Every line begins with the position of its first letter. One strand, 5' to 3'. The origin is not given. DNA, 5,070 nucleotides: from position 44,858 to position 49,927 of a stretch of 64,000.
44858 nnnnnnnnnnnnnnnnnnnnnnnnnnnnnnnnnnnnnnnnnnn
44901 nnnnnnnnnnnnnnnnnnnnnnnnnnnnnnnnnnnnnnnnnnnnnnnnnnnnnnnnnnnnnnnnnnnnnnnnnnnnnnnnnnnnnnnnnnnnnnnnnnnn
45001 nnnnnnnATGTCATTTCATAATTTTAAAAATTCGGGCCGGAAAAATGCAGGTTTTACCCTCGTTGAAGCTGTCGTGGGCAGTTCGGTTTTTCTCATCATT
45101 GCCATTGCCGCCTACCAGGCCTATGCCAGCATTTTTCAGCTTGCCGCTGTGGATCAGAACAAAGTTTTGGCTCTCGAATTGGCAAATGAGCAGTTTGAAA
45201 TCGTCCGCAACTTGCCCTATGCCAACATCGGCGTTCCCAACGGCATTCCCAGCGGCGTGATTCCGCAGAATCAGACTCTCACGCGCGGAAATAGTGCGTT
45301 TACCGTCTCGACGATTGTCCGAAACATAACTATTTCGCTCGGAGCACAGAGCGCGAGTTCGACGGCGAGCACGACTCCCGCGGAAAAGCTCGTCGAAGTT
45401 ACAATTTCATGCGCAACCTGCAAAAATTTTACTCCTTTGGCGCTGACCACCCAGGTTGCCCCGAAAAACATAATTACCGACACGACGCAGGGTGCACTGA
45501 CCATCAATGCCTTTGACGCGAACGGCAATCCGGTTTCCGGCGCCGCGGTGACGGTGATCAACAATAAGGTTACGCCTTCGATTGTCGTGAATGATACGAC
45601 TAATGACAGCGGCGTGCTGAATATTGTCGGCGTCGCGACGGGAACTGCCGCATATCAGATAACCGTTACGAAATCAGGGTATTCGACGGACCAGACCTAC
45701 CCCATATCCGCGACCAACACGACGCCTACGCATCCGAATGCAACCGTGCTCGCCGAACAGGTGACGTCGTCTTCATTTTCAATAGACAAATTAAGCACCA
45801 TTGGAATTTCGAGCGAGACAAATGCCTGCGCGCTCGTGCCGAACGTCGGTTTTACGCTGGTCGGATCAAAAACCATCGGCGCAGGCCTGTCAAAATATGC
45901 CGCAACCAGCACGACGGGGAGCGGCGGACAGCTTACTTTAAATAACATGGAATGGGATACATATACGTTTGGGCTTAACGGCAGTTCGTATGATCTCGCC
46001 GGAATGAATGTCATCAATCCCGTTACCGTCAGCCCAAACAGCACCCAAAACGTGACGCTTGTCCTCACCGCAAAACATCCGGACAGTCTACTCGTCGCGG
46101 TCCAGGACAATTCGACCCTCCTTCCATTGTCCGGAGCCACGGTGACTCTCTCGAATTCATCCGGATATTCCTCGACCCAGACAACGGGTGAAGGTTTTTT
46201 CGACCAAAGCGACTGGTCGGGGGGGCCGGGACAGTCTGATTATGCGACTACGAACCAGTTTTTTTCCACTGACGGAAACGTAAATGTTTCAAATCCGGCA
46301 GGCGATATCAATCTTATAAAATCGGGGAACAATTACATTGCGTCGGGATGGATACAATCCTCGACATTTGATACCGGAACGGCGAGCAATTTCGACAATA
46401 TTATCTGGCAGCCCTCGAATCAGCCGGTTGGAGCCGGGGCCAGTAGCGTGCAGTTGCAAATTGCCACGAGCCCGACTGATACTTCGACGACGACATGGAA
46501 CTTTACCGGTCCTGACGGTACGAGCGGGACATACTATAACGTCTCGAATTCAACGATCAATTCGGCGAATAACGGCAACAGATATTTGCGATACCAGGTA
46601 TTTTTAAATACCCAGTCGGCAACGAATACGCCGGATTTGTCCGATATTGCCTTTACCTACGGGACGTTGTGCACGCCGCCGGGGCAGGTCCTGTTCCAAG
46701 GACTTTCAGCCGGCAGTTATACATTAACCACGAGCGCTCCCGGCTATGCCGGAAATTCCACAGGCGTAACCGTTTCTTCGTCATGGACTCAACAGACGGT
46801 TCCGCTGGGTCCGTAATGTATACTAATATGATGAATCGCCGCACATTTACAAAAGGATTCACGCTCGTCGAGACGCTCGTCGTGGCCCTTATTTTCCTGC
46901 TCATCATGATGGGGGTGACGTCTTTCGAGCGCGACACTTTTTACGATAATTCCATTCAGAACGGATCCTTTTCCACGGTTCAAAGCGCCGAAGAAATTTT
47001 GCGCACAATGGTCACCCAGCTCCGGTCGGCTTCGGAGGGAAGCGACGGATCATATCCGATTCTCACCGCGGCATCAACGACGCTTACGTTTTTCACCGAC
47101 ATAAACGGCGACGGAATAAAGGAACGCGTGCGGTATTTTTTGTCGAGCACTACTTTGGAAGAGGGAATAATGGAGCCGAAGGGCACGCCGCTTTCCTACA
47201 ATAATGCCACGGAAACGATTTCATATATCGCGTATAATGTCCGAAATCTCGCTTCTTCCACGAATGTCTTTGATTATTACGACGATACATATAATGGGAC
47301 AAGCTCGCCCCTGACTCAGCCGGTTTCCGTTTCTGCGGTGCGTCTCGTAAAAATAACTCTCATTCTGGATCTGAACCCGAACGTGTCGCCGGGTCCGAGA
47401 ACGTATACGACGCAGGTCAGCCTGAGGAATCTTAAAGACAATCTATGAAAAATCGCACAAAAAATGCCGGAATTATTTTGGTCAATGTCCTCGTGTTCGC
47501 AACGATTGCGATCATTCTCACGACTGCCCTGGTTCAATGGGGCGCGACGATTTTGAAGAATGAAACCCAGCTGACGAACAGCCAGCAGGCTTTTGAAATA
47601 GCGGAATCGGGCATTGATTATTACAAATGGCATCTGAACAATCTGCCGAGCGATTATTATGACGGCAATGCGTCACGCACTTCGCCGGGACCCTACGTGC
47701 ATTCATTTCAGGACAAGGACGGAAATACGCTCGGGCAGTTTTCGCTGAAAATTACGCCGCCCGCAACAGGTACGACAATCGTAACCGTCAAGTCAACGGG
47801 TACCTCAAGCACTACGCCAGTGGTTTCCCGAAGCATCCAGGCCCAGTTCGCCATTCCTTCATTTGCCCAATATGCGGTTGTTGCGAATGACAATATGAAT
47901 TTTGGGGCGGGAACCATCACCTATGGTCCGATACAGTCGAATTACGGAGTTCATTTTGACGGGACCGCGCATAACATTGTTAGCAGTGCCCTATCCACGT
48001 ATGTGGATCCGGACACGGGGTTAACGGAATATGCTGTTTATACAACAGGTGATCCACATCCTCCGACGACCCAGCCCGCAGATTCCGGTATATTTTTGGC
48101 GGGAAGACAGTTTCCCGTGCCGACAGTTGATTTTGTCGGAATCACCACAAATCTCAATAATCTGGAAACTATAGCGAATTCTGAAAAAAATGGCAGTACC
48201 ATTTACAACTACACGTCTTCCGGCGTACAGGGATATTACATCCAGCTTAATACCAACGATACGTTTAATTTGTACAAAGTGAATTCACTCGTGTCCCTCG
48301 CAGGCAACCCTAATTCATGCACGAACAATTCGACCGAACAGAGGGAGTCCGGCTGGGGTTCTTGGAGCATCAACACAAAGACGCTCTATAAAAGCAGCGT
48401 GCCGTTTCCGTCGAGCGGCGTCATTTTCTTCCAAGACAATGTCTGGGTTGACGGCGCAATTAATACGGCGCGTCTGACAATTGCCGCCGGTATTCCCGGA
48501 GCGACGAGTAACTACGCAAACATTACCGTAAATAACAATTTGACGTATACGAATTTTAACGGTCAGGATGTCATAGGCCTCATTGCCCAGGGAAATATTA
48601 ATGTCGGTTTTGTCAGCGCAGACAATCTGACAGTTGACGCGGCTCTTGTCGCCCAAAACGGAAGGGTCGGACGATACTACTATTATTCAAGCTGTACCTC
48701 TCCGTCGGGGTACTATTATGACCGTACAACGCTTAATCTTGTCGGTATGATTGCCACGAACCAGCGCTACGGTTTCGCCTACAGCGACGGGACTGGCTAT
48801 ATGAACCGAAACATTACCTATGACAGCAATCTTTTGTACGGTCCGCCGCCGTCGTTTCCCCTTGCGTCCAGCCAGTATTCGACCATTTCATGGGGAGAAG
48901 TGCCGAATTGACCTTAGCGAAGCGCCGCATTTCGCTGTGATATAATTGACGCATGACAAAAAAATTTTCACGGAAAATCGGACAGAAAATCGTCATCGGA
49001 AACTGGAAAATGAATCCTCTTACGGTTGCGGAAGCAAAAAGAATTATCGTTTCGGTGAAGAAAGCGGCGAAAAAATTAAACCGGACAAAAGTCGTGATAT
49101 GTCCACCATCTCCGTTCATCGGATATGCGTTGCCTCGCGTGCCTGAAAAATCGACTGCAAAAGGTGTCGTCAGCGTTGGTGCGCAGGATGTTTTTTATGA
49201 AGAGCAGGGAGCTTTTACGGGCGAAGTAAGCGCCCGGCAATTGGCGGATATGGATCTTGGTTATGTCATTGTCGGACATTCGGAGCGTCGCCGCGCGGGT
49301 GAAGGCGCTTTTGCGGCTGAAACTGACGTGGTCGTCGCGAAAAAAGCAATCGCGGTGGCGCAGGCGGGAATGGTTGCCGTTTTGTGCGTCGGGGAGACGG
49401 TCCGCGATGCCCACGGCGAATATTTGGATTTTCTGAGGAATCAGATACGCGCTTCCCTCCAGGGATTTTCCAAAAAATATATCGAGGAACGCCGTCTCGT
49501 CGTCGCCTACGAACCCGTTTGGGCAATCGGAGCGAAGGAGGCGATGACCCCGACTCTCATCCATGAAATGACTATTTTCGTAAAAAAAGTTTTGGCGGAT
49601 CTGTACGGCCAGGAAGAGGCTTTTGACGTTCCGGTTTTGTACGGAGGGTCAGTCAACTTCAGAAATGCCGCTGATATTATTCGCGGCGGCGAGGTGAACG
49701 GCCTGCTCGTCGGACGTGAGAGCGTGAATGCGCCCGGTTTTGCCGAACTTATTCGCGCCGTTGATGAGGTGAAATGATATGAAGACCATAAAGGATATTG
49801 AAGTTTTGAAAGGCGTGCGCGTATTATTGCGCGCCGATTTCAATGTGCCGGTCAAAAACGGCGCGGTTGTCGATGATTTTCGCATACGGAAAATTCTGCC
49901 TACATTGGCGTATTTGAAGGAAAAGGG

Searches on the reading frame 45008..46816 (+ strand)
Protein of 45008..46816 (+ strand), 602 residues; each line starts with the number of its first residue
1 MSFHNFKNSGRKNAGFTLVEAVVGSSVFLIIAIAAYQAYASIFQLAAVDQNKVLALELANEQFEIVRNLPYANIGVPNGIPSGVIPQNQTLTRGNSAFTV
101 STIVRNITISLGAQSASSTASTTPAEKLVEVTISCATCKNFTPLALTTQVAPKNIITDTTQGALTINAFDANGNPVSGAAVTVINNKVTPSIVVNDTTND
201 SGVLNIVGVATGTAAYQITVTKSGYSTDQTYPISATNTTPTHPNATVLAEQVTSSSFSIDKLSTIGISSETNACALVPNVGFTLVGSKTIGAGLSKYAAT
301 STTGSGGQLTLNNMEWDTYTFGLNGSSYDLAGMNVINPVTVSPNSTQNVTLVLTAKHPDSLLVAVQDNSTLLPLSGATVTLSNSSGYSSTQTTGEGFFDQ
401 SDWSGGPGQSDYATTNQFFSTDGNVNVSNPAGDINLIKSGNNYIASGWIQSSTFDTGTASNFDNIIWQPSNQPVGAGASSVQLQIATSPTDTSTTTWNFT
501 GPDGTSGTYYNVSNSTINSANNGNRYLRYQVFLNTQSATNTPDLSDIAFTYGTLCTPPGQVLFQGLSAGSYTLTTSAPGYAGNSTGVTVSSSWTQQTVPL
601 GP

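Call 6: search_protein_families(library=pfam, proteins=[window:45008-46816:+], max_evalue=0.01)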
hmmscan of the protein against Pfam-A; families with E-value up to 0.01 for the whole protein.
window:45008-46816:+ (602 aa): 8 families
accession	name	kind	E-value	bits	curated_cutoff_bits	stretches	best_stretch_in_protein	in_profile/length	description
PF13620.12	CarboxypepD_reg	-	1.4e-09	38.6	32.3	2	170-239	8-73/82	Carboxypeptidase regulatory-like domain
PF17802.7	SpaA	-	1.1e-08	35.5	23.1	1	163-239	2-80/91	Prealbumin-like fold domain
PF07963.17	N_methyl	-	0.0001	22.2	21.2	1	11-36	2-27/27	Prokaryotic N-terminal methylation motif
PF11974.14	bMG3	-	0.00066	20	34.9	0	172-221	24-75/103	Bacterial alpha-2-macroglobulin MG3 domain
PF13715.12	CarbopepD_reg_2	-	0.0011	19.3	32.2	0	559-595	34-70/88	CarboxypepD_reg-like domain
PF24107.1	DUF7382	-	0.0023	18.2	27.4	1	149-204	7-62/65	Domain of unknown function (DUF7382)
PF14686.12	fn3_3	-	0.0049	17.1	24.4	1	543-595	17-73/75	Polysaccharide lyase family 4, domain II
PF08308.17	PEGA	-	0.0054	17.1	20.8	0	565-592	31-58/71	PEGA domain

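Call 20: search_protein_families(library=ncbifam, proteins=[window:45008-46816:+], max_evalue=1)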
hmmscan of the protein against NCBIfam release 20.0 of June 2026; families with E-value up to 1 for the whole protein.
window:45008-46816:+ (602 aa): 3 families
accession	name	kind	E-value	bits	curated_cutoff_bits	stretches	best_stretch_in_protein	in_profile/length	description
NF041013.1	T4P_ComGE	equivalog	0.0028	17.7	49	1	12-64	2-54/83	competence type IV pilus minor pilin ComGE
TIGR01707.1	gspI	equivalog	0.026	15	44.35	1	15-64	1-50/101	type II secretion system minor pseudopilin GspI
TIGR01711.1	gspJ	equivalog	0.037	13.8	64.85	1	14-52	1-39/192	type II secretion system minor pseudopilin GspJ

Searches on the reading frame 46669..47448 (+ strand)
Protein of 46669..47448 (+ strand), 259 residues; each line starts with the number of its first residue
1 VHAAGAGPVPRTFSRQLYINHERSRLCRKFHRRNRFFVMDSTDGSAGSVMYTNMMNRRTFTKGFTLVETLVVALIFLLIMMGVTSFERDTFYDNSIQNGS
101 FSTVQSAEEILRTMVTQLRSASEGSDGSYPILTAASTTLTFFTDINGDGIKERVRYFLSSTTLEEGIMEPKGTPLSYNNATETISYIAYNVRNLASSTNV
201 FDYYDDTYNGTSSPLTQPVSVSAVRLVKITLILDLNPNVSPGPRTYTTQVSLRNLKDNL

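Call 6: search_protein_families(library=pfam, proteins=[window:46669-47448:+], max_evalue=0.01)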
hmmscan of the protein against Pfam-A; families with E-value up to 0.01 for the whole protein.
window:46669-47448:+ (259 aa): 1 family
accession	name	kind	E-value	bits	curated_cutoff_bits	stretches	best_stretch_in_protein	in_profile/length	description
PF07963.17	N_methyl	-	0.0002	21.2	21.2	1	62-83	5-26/27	Prokaryotic N-terminal methylation motif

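Call 20: search_protein_families(library=ncbifam, proteins=[window:46816-47448:+], max_evalue=1)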
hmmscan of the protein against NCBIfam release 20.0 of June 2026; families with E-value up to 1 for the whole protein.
window:46816-47448:+ (210 aa): 8 families
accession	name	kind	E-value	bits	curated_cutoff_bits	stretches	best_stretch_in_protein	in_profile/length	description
NF040982.1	ComGD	equivalog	0.00075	19.9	70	1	13-44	2-32/139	competence type IV pilus minor pilin ComGD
TIGR02532.1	IV_pilin_GFxxxE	domain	0.0048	16.7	16.3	1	13-34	2-23/24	prepilin-type N-terminal cleavage/methylation domain-containing protein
NF041002.1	pilin_ComGF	equivalog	0.016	15.5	80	1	13-36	2-25/139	competence type IV pilus minor pilin ComGF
TIGR02599.1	TIGR02599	subfamily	0.036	13.3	256.5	1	14-73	1-60/361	Verru_Chthon cassette protein C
NF040999.1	pilin_ComGC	equivalog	0.042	14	75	1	13-32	2-21/84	competence type IV pilus major pilin ComGC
NF007800.0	PRK10506.1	equivalog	0.069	13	158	1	12-38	8-35/163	prepilin peptidase-dependent protein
NF041013.1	T4P_ComGE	equivalog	0.16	12.1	49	1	13-32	4-23/83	competence type IV pilus minor pilin ComGE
TIGR01710.1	typeII_sec_gspG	equivalog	0.19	11.8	88.85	1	13-38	1-25/134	type II secretion system major pseudopilin GspG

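Call 22: search_protein_families(library=pfam, proteins=[window:46816-47448:+], max_evalue=5)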
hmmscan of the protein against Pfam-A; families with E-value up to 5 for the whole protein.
window:46816-47448:+ (210 aa): 2 families
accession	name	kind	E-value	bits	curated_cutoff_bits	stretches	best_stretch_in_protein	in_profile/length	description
PF07963.17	N_methyl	-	0.00015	21.6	21.2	1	13-34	5-26/27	Prokaryotic N-terminal methylation motif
PF07811.17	TadE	-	0.051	14.2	22.9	1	14-37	1-24/43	TadE-like protein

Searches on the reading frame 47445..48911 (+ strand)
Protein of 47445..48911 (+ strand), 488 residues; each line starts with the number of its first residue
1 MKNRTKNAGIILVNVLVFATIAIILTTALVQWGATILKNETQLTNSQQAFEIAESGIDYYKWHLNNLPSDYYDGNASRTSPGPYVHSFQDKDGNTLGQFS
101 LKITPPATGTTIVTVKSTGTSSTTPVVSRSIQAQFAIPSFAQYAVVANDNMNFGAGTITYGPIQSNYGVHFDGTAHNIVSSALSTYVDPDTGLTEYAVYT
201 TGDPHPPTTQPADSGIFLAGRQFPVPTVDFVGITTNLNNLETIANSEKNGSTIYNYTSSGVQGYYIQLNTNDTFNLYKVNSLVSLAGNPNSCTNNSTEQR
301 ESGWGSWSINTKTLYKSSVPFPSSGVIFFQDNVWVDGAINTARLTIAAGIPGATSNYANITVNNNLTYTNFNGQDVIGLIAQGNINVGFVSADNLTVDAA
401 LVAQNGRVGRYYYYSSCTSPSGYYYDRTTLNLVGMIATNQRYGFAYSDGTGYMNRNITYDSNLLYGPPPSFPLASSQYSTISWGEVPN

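Call 6: search_protein_families(library=pfam, proteins=[window:47445-48911:+], max_evalue=0.01)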
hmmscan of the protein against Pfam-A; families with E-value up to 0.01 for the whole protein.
window:47445-48911:+ (488 aa): 0 families

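Call 20: search_protein_families(library=ncbifam, proteins=[window:47445-48911:+], max_evalue=1)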
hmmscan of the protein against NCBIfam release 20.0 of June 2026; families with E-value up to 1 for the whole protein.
window:47445-48911:+ (488 aa): 1 family
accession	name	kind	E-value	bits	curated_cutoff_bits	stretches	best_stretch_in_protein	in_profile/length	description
NF041013.1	T4P_ComGE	equivalog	0.14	12.2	49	1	6-65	2-61/83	competence type IV pilus minor pilin ComGE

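Call 22: search_protein_families(library=pfam, proteins=[window:47445-48911:+], max_evalue=5)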
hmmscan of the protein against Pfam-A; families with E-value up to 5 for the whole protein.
window:47445-48911:+ (488 aa): 2 families
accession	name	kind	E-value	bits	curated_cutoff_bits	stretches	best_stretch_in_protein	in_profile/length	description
PF08114.16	PMP1_2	-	0.083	13.1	22.3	1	7-32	7-33/43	ATPase proteolipid family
PF14341.11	PilX_N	-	0.33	11.4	25.5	1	8-57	1-50/51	PilX N-terminal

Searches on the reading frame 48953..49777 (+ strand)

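Call 6: search_protein_families(library=pfam, proteins=[window:48953-49777:+], max_evalue=0.01)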
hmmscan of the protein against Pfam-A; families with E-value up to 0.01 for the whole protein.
window:48953-49777:+ (274 aa): 1 family
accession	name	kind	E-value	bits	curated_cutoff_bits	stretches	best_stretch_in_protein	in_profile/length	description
PF00121.24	TIM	-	3.4e-67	227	20.1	1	12-269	1-244/245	Triosephosphate isomerase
